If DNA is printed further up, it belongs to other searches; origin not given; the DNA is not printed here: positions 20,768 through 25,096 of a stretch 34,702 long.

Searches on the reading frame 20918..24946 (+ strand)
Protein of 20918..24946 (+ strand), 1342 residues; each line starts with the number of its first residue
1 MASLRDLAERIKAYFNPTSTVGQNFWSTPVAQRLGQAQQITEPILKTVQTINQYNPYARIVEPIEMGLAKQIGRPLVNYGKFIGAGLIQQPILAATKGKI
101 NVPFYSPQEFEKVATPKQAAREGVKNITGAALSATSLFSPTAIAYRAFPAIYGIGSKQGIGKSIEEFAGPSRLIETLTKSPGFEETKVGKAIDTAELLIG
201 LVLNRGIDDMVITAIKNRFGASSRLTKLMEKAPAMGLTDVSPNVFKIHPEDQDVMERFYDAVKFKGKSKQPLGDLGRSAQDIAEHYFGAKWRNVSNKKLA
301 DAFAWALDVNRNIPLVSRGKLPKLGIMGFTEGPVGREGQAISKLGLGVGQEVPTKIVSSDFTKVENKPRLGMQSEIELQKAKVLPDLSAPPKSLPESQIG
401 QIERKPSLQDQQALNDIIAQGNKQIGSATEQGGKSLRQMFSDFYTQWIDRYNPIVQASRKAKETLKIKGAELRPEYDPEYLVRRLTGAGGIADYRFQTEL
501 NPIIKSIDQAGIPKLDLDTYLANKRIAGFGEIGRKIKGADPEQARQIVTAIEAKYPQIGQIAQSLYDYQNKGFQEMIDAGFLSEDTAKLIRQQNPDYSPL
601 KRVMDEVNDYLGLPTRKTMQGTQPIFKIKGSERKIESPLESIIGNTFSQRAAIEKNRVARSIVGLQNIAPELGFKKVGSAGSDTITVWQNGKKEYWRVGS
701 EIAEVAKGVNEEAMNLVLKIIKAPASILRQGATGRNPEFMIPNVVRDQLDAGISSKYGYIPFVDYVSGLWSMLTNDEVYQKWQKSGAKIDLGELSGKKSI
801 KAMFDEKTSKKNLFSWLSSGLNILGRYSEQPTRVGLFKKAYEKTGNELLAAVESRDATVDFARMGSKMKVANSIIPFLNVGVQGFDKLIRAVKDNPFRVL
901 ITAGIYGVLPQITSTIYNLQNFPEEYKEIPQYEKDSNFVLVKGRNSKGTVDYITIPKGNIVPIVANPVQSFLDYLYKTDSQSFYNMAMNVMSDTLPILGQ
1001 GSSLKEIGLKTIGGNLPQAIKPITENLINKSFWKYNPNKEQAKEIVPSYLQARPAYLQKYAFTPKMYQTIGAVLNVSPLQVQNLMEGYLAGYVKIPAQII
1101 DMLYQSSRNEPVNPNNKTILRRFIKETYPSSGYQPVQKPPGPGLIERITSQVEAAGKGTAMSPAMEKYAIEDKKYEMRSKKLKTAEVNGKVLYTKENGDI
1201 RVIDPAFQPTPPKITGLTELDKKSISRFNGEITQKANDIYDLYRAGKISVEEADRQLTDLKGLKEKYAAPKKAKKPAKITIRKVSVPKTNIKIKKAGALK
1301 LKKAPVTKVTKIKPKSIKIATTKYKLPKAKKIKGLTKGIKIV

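Call 26: search_protein_families(library=phrogs, proteins=[window:20918-24946:+], max_evalue=0.00001)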
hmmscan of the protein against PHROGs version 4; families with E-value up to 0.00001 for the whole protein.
window:20918-24946:+ (1342 aa): 3 families
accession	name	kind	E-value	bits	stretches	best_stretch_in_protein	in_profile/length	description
phrog_9854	-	unknown function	4e-73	247.8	1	433-1102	840-1512/1636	-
phrog_14770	-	unknown function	1e-20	73.2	1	808-1134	2988-3327/3427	-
phrog_18222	-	unknown function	1e-09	37.4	1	568-905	1460-1804/2118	-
